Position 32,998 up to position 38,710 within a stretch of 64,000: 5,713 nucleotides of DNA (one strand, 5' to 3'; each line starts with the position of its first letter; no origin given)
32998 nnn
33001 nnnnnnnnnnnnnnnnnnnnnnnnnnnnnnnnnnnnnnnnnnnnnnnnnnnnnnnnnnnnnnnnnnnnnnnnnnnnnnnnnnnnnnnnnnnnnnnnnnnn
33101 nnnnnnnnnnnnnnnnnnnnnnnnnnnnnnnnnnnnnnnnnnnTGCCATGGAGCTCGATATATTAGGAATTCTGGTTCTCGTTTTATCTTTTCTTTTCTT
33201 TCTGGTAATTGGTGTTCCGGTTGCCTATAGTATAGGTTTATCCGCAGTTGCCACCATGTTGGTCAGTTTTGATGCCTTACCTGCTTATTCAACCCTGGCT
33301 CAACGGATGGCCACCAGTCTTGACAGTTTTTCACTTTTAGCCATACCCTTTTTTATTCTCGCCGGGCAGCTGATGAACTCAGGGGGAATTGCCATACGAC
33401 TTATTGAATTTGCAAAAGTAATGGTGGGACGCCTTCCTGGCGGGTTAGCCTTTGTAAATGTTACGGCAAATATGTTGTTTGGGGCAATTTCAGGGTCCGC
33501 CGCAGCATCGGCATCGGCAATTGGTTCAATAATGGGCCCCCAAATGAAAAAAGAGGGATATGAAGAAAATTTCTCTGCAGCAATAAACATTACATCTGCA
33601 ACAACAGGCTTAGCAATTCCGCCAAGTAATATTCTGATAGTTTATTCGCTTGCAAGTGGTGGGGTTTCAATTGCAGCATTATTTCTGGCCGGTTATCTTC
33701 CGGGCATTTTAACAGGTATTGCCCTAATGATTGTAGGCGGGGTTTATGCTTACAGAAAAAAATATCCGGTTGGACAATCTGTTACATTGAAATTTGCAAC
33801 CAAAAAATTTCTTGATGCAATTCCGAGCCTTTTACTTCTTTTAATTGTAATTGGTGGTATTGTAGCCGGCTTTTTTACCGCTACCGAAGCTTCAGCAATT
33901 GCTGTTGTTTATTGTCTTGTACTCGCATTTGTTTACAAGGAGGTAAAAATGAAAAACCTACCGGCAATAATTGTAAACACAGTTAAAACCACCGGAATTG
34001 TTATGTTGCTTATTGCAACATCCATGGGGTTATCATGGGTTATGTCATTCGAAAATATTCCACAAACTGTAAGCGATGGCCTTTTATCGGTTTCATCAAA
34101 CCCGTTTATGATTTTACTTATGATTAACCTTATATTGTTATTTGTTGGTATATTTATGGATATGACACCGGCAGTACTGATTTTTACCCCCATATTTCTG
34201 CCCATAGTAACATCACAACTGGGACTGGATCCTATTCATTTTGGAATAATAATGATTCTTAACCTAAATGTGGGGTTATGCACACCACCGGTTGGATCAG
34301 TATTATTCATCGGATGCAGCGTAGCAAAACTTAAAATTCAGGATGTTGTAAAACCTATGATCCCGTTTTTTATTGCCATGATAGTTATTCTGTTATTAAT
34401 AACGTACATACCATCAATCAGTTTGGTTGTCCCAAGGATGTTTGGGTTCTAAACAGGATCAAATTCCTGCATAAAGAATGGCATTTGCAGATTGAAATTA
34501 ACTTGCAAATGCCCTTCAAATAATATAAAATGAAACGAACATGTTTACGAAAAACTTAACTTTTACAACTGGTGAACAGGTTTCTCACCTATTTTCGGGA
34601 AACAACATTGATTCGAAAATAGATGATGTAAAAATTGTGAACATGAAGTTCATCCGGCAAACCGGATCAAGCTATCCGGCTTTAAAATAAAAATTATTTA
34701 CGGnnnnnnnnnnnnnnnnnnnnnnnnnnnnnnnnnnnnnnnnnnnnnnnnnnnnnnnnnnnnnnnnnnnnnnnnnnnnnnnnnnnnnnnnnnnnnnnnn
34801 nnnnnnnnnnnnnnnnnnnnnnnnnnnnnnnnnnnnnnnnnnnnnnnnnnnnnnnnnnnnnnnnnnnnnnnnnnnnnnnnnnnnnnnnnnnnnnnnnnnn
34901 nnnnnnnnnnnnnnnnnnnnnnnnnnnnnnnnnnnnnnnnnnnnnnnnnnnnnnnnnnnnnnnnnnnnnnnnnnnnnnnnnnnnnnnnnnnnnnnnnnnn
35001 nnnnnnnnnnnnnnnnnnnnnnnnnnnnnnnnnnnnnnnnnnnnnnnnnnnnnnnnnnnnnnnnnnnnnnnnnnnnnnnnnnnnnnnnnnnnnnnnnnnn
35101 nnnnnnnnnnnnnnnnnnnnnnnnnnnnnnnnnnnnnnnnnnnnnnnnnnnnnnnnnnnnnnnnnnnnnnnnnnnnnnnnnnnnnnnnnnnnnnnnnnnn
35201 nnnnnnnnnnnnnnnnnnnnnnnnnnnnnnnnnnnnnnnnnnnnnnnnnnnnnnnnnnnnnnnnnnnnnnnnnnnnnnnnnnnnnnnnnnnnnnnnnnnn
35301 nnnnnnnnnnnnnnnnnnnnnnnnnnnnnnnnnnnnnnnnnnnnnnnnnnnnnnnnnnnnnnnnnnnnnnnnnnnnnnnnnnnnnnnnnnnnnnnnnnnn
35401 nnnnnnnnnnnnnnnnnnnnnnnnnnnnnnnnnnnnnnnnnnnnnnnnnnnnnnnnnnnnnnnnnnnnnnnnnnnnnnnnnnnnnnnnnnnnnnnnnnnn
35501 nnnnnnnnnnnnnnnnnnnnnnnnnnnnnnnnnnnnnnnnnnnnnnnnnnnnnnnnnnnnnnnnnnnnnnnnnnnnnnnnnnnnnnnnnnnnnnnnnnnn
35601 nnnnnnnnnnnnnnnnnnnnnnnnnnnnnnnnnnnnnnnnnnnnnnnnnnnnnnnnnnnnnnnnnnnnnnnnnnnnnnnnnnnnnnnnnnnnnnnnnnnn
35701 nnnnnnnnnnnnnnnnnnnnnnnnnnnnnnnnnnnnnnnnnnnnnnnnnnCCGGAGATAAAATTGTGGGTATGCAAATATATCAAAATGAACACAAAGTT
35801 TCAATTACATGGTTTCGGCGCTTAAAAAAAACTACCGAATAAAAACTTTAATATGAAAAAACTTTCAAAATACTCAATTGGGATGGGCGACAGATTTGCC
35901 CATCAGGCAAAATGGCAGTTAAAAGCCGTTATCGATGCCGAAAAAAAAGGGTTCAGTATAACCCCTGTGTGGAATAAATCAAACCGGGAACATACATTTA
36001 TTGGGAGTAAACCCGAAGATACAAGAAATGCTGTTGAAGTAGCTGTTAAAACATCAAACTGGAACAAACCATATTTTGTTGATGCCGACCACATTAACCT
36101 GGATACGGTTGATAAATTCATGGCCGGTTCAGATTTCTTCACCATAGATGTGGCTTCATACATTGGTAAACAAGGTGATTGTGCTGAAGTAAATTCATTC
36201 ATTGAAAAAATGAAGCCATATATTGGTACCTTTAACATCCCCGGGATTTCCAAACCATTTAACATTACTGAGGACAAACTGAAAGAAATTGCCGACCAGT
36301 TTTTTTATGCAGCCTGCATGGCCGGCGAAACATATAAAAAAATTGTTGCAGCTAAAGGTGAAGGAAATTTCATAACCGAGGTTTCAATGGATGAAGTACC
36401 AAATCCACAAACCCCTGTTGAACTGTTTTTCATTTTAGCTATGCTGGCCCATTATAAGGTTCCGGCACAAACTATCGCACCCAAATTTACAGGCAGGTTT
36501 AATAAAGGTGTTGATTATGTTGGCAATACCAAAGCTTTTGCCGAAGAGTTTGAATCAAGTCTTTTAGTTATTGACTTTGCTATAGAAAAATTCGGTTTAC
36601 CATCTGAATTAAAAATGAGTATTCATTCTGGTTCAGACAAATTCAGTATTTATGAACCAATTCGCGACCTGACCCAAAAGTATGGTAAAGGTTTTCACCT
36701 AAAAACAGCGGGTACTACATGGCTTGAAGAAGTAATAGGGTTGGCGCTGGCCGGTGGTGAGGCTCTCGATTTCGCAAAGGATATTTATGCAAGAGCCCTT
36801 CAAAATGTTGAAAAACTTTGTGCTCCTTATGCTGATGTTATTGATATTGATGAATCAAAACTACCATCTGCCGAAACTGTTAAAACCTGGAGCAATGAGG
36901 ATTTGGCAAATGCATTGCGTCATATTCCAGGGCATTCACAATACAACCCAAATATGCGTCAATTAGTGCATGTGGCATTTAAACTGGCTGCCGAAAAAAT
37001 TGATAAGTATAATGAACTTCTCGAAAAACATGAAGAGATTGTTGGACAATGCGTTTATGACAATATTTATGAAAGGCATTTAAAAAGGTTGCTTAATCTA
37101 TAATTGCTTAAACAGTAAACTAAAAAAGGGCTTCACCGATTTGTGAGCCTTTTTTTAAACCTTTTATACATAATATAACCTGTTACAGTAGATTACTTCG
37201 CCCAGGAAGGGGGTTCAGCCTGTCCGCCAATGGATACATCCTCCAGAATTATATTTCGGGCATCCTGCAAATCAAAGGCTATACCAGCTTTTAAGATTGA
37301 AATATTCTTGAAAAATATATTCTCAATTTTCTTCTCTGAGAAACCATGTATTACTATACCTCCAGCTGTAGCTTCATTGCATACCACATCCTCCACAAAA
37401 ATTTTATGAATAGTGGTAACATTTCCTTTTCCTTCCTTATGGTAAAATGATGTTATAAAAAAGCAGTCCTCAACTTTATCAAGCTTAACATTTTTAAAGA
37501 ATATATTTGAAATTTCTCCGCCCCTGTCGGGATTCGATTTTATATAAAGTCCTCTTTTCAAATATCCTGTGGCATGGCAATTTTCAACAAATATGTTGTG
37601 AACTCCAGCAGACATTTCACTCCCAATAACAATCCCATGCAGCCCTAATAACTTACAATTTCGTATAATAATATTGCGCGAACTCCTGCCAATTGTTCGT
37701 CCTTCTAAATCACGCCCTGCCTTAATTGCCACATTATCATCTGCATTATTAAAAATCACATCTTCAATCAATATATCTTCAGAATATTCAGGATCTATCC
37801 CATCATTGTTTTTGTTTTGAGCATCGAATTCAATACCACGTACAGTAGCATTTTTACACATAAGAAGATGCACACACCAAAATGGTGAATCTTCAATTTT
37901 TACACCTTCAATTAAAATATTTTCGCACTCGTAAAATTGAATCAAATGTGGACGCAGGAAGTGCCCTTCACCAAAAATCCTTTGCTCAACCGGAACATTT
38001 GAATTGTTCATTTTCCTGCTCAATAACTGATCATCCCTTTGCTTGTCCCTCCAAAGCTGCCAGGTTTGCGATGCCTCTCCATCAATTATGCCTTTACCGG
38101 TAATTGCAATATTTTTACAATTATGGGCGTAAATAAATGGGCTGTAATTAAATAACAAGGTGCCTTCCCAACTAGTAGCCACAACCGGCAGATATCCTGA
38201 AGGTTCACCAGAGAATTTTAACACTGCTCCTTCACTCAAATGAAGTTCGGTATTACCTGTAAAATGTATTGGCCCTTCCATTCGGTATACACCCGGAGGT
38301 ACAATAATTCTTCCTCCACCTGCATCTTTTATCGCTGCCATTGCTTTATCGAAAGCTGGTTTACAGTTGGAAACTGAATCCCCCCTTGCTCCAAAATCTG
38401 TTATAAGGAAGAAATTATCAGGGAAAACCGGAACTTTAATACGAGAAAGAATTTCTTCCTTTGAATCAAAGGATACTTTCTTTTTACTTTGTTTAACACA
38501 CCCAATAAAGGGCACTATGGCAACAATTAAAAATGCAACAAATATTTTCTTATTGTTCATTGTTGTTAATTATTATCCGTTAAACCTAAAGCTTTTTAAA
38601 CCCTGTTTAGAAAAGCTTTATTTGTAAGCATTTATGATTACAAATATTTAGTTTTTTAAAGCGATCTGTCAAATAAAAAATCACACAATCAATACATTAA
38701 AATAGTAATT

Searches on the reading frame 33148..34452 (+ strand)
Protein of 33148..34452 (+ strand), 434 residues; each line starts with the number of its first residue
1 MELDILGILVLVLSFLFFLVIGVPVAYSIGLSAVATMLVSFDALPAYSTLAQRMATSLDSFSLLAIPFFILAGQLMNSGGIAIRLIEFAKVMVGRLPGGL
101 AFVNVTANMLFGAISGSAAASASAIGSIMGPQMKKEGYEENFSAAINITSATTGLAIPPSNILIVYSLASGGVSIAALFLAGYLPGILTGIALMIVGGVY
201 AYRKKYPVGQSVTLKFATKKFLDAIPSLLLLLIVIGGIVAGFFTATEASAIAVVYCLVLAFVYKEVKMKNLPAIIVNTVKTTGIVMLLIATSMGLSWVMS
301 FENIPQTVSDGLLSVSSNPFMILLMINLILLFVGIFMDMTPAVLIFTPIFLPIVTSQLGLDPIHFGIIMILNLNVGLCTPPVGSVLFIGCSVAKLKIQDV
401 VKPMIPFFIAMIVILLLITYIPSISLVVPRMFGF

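Call 3: search_protein_families(library=pfam, proteins=[window:33148-34452:+])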
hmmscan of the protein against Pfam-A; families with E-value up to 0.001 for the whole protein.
window:33148-34452:+ (434 aa): 2 families
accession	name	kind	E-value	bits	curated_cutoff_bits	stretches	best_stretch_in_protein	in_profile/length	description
PF06808.19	DctM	-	6.3e-125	417.7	23.8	1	13-424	2-413/413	Tripartite ATP-independent periplasmic transporter, DctM component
PF03600.22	CitMHS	-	3.7e-06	26.7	31.9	1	251-420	13-178/336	Citrate transporter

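Call 4: search_protein_families(library=ncbifam, proteins=[window:33148-34452:+])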
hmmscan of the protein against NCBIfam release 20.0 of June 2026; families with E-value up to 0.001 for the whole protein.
window:33148-34452:+ (434 aa): 3 families
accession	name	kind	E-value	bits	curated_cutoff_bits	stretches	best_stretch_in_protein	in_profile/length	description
TIGR00786.1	dctM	subfamily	5.8e-138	460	268.45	1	22-429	1-405/405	TRAP transporter large permease subunit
NF011634.1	PRK15060.1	equivalog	1.2e-85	288.2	800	1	7-425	2-417/425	2,3-diketo-L-gulonate TRAP transporter large permease YiaN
TIGR02123.1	TRAP_fused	subfamily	3.1e-17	62.5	320.65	1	33-427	137-537/615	TRAP transporter fused permease subunit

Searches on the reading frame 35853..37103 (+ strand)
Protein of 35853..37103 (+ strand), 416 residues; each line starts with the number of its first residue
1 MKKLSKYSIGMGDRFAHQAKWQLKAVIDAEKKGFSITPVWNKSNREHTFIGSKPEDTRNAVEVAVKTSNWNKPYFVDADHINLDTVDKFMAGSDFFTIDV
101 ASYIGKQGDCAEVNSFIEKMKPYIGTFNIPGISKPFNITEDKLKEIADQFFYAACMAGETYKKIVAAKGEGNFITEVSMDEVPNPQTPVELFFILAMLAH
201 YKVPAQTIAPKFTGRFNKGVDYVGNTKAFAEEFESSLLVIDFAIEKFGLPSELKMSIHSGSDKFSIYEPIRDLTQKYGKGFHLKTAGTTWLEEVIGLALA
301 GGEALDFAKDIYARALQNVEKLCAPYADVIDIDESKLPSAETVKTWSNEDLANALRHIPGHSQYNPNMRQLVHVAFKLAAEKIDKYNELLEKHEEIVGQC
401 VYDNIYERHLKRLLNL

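Call 10: search_protein_families(library=ncbifam, proteins=[window:35853-37103:+], max_evalue=0.00001)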
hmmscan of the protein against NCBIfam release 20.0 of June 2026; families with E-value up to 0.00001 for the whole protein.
window:35853-37103:+ (416 aa): 0 families

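Call 11: search_protein_families(library=pfam, proteins=[window:35853-37103:+], max_evalue=0.00001)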
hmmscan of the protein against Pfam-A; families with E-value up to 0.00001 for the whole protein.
window:35853-37103:+ (416 aa): 1 family
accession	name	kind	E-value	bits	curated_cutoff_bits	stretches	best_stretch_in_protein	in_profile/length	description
PF16257.11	UxaE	-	4.2e-51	174.6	27.1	1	5-412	79-474/475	tagaturonate epimerase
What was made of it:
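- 35853..37103 (+): uxaE, tagaturonate/fructuronate 3-epimerase. It links galacturonate to the mannonate route. Pfam UxaE 174.6 bits, cutoff 27.1 (call 11).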

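Call 67: search_solved_structures(query=window:35853-37100:+, max_evalue=0.001)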
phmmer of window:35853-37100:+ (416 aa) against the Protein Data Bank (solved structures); distinct sequences matched with E-value up to 0.001: 5.
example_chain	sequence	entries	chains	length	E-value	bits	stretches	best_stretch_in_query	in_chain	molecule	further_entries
6il9_A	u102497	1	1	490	5.9e-22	81.5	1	8-358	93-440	Fructuronate-tagaturonate epimerase UxaE from Cohnella laeviribosi in complex with 1 glyce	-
6ilb_A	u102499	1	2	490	1.1e-21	80.6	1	8-358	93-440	Fructuronate-tagaturonate epimerase UxaE from Cohnella laeviribosi in complex with 1 glyce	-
6ila_A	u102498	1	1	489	1.5e-21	80.2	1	8-358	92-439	Fructuronate-tagaturonate epimerase UxaE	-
9lhu_A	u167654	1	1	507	3.2e-20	75.8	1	65-373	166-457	Tagaturonate/fructuronate epimerase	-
9lhw_A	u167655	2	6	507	1.2e-19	73.9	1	67-374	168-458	Tagaturonate/fructuronate epimerase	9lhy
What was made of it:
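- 35853..37103 (+): Cohnella UxaE 6IL9 E=5.9e-22 (call 67).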

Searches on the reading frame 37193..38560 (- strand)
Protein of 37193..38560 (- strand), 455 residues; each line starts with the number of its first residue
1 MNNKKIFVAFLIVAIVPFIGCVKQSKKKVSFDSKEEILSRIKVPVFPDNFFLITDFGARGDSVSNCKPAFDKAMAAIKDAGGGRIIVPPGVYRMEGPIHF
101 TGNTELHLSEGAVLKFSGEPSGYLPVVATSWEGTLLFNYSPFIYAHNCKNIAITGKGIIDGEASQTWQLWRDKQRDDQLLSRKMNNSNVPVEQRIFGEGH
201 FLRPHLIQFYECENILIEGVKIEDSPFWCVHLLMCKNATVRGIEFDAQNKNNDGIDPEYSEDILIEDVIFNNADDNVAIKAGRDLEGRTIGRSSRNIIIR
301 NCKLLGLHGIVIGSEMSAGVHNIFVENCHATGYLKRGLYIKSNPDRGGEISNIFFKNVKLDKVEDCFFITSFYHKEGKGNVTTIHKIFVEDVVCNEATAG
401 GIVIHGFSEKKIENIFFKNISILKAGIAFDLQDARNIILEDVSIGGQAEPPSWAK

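Call 10: search_protein_families(library=ncbifam, proteins=[window:37193-38560:-], max_evalue=0.00001)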
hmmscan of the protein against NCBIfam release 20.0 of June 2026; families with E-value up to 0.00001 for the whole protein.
window:37193-38560:- (455 aa): 5 families
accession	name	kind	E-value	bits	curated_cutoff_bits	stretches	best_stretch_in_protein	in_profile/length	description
NF049892.1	AlphdgalacturondseBT4155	equivalog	2.4e-103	346.3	800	1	8-424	6-433/454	alpha-d-galacturonidase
NF051860.1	PolglcturonPglAAgro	equivalog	5.5e-53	180.3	600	2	203-421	226-463/502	polygalacturonase PglA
NF049899.1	RhamgalacuronBT4153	equivalog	1.2e-40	139.5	650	1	50-444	46-430/432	rhamnogalacturonidase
NF051861.1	PolglcturonPglBAgro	equivalog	2.5e-37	128.6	600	1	69-425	14-351/437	polygalacturonase PglB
NF049898.1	RhamgalacuronBT4146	equivalog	3.9e-29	101.7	500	2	53-307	1-230/445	rhamnogalacturonidase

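Call 11: search_protein_families(library=pfam, proteins=[window:37193-38560:-], max_evalue=0.00001)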
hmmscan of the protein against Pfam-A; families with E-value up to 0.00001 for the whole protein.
window:37193-38560:- (455 aa): 2 families
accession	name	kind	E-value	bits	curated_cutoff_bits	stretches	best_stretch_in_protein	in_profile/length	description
PF00295.23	Glyco_hydro_28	-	1.9e-33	116.4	22.9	1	141-424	51-308/324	Glycosyl hydrolases family 28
PF12708.12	Pect-lyase_RHGA_epim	-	5.5e-16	59.4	27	1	53-107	4-59/213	Rhamnogalacturonase A/epimerase, pectate lyase-like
